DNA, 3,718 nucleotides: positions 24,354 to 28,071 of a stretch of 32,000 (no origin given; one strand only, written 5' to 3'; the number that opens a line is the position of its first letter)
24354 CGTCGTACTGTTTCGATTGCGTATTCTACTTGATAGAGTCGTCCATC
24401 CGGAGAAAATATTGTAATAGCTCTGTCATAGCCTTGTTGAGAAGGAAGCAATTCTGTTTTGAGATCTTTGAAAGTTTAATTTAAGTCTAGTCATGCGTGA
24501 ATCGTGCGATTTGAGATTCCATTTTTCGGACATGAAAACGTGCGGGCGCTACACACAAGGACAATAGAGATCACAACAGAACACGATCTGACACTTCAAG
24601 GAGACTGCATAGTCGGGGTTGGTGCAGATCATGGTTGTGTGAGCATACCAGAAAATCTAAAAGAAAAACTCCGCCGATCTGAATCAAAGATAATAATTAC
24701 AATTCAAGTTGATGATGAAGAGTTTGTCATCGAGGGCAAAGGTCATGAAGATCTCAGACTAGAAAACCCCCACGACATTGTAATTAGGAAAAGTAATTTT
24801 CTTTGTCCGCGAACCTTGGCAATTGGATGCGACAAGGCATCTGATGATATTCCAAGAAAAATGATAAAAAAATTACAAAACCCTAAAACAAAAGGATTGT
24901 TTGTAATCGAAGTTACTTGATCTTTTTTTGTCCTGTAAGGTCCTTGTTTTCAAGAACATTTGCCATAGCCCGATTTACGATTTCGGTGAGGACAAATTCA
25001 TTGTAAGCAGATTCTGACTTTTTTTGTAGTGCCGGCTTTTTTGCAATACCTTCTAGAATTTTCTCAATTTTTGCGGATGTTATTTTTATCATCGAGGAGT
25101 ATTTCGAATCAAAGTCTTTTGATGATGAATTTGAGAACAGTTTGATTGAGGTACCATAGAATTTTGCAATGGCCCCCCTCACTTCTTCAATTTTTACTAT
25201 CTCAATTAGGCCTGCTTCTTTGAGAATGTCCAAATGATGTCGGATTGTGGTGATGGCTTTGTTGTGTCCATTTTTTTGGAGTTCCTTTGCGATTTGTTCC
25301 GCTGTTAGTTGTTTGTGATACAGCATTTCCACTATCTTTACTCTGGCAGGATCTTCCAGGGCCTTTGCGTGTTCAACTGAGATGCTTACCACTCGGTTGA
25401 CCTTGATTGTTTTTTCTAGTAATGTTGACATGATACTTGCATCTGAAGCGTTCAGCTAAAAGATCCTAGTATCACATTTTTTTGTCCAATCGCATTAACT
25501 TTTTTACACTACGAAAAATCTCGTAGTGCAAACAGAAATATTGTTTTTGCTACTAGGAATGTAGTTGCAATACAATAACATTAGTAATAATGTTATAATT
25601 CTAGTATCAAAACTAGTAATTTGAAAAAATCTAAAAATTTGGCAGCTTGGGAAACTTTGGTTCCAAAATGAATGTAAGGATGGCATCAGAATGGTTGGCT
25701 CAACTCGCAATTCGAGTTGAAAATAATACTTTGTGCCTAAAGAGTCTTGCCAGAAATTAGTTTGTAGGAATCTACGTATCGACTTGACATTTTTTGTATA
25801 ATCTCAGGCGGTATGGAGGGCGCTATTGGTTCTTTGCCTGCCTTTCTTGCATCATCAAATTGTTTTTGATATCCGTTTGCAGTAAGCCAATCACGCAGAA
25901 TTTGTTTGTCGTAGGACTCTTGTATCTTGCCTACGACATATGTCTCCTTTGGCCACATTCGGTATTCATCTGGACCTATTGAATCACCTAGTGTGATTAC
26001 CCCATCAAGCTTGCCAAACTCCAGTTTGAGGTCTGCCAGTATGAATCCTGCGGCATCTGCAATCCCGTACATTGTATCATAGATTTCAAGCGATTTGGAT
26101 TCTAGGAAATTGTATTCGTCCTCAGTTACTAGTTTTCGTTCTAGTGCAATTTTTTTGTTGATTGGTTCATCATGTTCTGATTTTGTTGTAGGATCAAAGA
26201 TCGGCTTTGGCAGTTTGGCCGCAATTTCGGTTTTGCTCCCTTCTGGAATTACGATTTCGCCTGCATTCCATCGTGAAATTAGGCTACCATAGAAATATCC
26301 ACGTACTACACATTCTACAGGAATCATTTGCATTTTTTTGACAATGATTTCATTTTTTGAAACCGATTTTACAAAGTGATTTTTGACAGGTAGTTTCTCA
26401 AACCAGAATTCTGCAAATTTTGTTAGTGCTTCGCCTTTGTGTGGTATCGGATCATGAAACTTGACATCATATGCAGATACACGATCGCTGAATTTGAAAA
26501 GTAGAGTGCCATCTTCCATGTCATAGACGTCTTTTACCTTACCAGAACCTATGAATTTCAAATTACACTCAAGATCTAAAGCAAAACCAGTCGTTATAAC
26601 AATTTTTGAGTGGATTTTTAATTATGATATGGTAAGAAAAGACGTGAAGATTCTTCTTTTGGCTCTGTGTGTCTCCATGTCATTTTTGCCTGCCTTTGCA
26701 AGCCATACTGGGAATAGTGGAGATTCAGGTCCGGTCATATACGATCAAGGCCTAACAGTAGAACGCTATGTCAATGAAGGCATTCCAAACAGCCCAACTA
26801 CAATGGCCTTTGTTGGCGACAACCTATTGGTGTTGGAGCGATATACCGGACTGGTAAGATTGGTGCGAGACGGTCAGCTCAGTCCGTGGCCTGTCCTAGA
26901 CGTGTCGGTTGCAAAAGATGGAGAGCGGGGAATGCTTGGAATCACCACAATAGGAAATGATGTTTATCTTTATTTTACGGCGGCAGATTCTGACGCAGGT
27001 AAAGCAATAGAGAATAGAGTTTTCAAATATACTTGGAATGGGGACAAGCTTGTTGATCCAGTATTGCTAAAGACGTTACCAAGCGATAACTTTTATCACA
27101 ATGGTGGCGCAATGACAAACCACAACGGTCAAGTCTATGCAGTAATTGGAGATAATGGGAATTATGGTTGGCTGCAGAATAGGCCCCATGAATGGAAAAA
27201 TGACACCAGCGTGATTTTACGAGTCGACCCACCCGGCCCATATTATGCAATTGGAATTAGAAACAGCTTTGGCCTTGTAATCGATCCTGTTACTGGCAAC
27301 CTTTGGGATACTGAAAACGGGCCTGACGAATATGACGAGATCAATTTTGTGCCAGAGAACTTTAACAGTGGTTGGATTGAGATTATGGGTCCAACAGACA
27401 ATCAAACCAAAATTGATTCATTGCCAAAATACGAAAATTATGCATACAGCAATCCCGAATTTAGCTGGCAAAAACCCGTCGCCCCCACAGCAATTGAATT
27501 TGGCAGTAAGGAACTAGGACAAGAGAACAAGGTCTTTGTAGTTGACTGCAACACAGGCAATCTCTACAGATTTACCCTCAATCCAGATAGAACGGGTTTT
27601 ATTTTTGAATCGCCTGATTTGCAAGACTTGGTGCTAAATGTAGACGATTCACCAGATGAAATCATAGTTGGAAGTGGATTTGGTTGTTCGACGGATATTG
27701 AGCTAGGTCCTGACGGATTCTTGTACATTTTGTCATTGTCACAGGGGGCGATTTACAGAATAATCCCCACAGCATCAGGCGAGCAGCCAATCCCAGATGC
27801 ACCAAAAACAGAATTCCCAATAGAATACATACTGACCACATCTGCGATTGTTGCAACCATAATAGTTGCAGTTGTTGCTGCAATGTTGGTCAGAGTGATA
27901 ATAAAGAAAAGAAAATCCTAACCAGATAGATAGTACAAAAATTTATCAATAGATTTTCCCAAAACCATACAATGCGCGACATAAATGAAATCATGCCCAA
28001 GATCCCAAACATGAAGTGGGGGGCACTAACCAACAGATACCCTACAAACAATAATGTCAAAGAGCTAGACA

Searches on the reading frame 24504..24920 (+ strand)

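Call 57: search_protein_families(library=pfam, proteins=[window:24504-24920:+], max_evalue=0.001)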
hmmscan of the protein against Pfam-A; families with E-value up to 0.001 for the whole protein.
window:24504-24920:+ (138 aa): 1 family
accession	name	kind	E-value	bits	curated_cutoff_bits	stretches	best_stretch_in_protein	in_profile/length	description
PF04027.18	DUF371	-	1.3e-46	158.3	25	1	7-137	3-132/133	Domain of unknown function (DUF371)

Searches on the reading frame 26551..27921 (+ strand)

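Call 57: search_protein_families(library=pfam, proteins=[window:26551-27921:+], max_evalue=0.001)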
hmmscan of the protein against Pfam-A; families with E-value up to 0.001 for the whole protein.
window:26551-27921:+ (456 aa): 1 family
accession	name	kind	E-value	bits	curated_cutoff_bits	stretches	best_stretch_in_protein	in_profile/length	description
PF07995.17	GSDH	-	7.5e-26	91.6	25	1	81-396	3-324/332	Glucose / Sorbosone dehydrogenase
